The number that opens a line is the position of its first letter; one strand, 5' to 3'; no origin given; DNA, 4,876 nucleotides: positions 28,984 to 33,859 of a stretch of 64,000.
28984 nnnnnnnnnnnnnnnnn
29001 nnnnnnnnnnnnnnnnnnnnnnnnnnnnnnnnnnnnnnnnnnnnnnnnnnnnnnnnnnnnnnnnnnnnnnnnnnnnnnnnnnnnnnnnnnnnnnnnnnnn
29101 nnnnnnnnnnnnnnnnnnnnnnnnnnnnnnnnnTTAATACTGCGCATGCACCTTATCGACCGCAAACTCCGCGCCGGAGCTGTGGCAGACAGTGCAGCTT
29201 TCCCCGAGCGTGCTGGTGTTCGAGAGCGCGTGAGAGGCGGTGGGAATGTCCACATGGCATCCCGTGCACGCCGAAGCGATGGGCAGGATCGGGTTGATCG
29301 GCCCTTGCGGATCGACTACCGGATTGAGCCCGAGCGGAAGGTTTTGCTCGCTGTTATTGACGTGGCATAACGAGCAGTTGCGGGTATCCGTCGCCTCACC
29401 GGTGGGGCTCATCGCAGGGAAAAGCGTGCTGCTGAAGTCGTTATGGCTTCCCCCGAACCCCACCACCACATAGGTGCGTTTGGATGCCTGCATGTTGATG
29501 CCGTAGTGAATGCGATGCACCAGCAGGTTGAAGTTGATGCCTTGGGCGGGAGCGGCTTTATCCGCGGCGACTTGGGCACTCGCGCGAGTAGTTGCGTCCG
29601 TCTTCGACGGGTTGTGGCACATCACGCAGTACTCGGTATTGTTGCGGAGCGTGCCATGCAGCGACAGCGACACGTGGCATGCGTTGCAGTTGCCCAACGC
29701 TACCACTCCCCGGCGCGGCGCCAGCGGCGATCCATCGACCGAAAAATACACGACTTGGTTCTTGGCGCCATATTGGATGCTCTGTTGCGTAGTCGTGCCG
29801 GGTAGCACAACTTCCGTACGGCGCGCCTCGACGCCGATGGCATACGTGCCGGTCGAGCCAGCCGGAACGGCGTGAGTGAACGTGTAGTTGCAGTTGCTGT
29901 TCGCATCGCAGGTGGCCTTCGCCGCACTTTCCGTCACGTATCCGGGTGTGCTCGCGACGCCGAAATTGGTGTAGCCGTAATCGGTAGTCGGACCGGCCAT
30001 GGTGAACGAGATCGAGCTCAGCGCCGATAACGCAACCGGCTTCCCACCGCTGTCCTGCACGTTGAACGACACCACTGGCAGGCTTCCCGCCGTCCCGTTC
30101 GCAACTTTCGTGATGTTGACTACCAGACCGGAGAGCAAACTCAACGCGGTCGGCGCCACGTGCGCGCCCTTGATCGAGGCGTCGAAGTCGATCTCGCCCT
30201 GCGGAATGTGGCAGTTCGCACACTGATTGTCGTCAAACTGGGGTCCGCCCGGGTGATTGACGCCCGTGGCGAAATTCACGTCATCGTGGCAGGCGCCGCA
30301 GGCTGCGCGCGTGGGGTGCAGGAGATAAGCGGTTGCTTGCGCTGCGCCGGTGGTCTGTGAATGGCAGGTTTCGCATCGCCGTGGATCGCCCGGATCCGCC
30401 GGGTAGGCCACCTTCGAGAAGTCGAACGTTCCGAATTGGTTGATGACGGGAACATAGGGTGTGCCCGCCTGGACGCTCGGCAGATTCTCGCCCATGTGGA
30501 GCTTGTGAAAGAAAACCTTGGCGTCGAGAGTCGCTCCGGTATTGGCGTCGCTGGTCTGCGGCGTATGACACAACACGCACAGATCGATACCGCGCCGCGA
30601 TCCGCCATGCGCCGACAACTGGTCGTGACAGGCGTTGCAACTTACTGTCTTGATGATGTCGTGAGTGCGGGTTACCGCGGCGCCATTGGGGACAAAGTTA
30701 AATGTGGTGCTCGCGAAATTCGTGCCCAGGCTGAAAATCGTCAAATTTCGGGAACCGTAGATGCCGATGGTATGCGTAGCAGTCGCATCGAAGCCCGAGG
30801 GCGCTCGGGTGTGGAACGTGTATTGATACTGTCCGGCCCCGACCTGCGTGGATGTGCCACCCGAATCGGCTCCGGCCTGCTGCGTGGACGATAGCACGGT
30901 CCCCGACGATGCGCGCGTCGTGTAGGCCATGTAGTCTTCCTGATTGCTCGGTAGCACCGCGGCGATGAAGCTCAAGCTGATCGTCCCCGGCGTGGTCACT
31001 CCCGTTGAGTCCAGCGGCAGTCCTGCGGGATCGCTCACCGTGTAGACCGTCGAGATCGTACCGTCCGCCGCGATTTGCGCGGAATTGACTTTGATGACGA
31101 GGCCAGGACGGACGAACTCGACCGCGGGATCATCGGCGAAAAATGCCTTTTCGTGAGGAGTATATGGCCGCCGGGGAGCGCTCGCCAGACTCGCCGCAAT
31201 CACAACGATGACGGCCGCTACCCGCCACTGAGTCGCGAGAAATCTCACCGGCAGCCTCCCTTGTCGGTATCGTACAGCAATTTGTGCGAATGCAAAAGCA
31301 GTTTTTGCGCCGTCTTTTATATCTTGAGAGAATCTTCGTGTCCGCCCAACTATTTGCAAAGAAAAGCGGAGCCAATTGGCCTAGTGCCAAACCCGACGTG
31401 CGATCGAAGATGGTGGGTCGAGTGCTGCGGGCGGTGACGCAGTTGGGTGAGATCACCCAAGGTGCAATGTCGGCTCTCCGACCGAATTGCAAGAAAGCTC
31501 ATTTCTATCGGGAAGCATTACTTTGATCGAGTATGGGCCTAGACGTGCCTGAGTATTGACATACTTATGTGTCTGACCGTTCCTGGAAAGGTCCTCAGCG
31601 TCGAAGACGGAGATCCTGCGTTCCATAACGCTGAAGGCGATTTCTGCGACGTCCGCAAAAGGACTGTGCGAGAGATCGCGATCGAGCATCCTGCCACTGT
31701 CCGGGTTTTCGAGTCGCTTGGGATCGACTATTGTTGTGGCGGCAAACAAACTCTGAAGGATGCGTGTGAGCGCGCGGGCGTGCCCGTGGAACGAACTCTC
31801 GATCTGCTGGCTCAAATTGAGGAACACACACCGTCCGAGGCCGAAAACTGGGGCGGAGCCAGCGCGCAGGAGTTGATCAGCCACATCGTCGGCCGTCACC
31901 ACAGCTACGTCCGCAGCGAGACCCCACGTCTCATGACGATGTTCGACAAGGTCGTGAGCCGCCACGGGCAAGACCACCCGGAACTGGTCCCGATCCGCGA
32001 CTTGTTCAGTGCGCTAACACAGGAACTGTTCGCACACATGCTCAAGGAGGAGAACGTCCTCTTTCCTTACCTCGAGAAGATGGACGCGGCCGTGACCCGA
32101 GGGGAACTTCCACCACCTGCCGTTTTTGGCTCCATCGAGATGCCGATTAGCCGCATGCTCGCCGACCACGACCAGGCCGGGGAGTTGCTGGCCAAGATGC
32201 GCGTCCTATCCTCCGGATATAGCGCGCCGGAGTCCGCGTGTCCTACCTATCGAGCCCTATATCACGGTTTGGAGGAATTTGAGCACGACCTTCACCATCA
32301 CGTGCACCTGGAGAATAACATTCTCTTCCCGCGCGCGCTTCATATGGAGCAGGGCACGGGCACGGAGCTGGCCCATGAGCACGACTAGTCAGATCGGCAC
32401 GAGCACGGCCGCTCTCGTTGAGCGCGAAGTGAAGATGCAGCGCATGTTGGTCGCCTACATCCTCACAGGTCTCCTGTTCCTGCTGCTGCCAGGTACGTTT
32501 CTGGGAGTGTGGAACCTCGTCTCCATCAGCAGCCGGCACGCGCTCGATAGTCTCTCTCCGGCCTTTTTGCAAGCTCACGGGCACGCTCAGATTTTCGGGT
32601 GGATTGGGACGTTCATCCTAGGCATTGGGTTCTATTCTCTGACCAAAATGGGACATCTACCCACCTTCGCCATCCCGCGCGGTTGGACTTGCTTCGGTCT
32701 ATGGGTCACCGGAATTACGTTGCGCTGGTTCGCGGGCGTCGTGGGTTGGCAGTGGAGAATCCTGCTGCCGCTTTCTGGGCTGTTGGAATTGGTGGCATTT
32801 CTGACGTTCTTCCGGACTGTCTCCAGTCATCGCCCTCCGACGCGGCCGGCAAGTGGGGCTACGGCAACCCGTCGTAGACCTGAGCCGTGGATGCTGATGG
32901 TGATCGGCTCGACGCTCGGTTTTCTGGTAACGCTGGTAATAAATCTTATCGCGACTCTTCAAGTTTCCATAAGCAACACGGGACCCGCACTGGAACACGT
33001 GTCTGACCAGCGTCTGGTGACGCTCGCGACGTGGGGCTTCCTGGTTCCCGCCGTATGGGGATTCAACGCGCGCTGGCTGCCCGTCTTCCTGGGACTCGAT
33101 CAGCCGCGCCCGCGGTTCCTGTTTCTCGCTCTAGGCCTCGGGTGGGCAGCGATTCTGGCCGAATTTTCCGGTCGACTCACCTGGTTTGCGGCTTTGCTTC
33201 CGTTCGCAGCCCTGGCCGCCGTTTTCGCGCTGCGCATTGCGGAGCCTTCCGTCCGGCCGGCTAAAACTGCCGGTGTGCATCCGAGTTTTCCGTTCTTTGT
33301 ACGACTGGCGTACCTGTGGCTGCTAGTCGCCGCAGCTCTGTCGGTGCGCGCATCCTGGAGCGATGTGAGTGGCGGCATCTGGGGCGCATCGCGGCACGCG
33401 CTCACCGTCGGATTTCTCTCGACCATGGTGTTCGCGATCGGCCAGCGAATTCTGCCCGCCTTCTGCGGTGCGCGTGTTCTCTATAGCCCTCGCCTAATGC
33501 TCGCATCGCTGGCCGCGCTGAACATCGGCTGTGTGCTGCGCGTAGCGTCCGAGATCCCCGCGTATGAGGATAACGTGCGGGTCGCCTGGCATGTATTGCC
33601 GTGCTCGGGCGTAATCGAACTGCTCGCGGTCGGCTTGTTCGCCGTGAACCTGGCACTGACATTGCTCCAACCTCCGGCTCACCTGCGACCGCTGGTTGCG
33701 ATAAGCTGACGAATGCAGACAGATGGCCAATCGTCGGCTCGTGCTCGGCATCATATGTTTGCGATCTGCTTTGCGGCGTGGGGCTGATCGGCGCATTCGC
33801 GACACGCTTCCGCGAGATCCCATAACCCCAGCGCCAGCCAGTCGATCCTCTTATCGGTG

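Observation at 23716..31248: Complete MtrCAB-type porin-cytochrome conduit plus two extra cytochromes in one translationally coupled operon, in an Acidobacteria-like genome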

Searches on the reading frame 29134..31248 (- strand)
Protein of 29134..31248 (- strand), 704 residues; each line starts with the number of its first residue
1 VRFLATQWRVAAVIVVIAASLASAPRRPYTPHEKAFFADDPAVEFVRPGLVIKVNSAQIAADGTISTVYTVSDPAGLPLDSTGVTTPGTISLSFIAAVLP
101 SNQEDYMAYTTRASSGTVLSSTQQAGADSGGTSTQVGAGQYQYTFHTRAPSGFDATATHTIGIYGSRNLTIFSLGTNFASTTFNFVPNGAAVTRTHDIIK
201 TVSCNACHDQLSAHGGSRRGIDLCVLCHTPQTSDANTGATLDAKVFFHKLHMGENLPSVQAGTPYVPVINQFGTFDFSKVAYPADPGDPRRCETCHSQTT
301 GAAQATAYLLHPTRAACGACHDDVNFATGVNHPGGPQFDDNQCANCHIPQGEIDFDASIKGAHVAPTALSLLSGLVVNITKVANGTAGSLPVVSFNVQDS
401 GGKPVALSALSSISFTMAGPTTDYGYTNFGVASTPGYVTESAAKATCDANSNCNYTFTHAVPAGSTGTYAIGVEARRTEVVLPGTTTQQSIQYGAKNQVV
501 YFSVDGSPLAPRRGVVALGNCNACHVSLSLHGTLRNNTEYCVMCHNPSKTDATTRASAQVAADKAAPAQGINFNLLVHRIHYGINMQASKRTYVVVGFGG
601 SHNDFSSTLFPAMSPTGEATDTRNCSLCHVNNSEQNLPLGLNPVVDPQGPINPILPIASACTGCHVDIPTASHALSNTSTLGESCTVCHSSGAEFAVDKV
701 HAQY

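Call 4: search_protein_families(library=pfam, proteins=[window:29134-31248:-], max_evalue=0.1)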
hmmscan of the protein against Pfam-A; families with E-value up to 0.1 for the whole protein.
window:29134-31248:- (704 aa): 5 families
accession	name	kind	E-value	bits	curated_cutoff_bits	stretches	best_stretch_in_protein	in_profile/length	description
PF22113.1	Mtrc-MtrF_II-IV_dom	-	1.4e-42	145.6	30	2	513-701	1-175/176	Outer membrane cytochrome MtrC/MtrF-like, domains II/IV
PF14522.11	Cytochrome_C7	-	3.4e-15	56.1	24.8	4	290-347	14-66/67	Cytochrome c7 and related cytochrome c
PF14537.11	Cytochrom_c3_2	-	1e-09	39.2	25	2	291-347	8-64/79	Cytochrome c3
PF09699.15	Paired_CXXCH_1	-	7.7e-08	32.3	20.6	1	291-324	8-39/41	Doubled CXXCH motif (Paired_CXXCH_1)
PF02085.21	Cytochrom_CIII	-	3.2e-05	24.6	22.9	1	189-238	18-63/101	Class III cytochrome C family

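Call 5: search_protein_families(library=ncbifam, proteins=[window:29134-31248:-], max_evalue=0.1)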
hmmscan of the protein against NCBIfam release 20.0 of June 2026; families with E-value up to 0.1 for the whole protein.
window:29134-31248:- (704 aa): 6 families
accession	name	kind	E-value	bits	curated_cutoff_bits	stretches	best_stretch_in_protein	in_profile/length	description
TIGR03507.1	decahem_SO1788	subfamily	4.7e-134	448.3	209.3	1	59-701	2-672/672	OmcA/MtrC family decaheme c-type cytochrome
NF045713.1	CxxCH_16_HmcA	equivalog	3.2e-06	26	400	1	203-354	113-259/541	sulfate respiration complex hexadecaheme cytochrome HmcA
TIGR03508.1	decahem_SO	subfamily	9.5e-06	25.3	192.2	1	291-347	191-248/258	DmsE family decaheme c-type cytochrome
TIGR03153.1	cytochr_NrfH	equivalog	0.058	13.5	134.2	0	291-325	104-137/138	cytochrome c nitrite reductase small subunit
NF009365.1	PRK12722.1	equivalog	0.08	12.7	216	0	514-555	127-168/170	flagellar transcriptional regulator FlhC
TIGR04257.1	nanowire_3heme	domain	0.085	13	40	0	660-699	25-68/75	c(7)-type cytochrome triheme domain-containing protein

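Call 18: search_solved_structures(query=window:29134-31248:-, max_evalue=0.01)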
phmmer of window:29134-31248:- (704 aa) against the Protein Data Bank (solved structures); distinct sequences matched with E-value up to 0.01: 12.
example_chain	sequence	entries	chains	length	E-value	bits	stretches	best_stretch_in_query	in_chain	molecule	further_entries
3pmq_A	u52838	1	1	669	9.1e-29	103.5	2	288-559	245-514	Decaheme cytochrome c MtrF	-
4lmh_A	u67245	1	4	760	3.8e-12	48.6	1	135-324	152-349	Extracellular iron oxide respiratory system surface decaheme cytochrome c component OmcA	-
6qyc_A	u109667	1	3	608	2.3e-09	39.4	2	388-550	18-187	Decaheme c-type cytochrome, OmcA/MtrC family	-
6r2q_C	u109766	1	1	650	3.1e-09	39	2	387-550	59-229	Decaheme c-type cytochrome, OmcA/MtrC family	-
7qth_A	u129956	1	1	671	4.1e-08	35.3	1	139-410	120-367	Extracellular iron oxide respiratory system surface decaheme cytochrome c component MtrC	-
4lm8_A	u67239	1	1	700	5.5e-08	34.9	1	139-410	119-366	Extracellular iron oxide respiratory system surface decaheme cytochrome c component MtrC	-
8qc9_A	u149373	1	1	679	7.8e-08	34.4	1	139-410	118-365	Extracellular iron oxide respiratory system surface decaheme cytochrome c component MtrC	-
8qbz_A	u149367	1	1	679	7.9e-08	34.3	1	139-410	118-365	Extracellular iron oxide respiratory system surface decaheme cytochrome c component MtrC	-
8qbq_A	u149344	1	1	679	8.1e-08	34.3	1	139-410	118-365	Extracellular iron oxide respiratory system surface decaheme cytochrome c component MtrC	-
7o7g_A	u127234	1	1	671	9.4e-08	34.1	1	139-410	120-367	Extracellular iron oxide respiratory system surface decaheme cytochrome c component MtrC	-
9eov_A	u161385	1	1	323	3.5e-07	32.2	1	139-349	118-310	Extracellular iron oxide respiratory system surface decaheme cytochrome c component MtrC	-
3ucp_A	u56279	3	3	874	7.9e-05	24.4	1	134-322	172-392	UndA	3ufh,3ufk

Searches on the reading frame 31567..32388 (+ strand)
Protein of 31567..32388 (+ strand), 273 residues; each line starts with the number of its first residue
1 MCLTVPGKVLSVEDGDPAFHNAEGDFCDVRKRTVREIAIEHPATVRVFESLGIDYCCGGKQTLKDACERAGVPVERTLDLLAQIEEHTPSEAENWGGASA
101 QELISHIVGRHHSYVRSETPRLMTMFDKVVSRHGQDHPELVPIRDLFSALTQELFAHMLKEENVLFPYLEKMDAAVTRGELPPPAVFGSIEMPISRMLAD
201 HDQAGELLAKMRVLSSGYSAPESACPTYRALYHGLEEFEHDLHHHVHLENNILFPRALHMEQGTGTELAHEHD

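Call 52: search_protein_families(library=pfam, proteins=[window:31567-32388:+], max_evalue=0.001)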
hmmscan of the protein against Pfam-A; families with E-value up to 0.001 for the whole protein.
window:31567-32388:+ (273 aa): 2 families
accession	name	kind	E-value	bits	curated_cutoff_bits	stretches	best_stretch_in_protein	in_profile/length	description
PF01814.28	Hemerythrin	-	1.7e-19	71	25.3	1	105-257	3-127/127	Hemerythrin HHE cation binding domain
PF04405.19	ScdA_N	-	1.7e-17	63.2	32.5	1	31-82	2-53/56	Domain of Unknown function (DUF542)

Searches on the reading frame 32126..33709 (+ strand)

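Call 52: search_protein_families(library=pfam, proteins=[window:32126-33709:+], max_evalue=0.001)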
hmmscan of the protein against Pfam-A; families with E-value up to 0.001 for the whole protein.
window:32126-33709:+ (527 aa): 2 families
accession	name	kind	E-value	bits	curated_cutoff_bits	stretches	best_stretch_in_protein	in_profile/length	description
PF05940.17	NnrS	-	5.6e-10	39.6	28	1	116-516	16-370/371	NnrS protein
PF00115.25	COX1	-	1.7e-05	24.3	34.8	1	108-311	3-169/436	Cytochrome C and Quinol oxidase polypeptide I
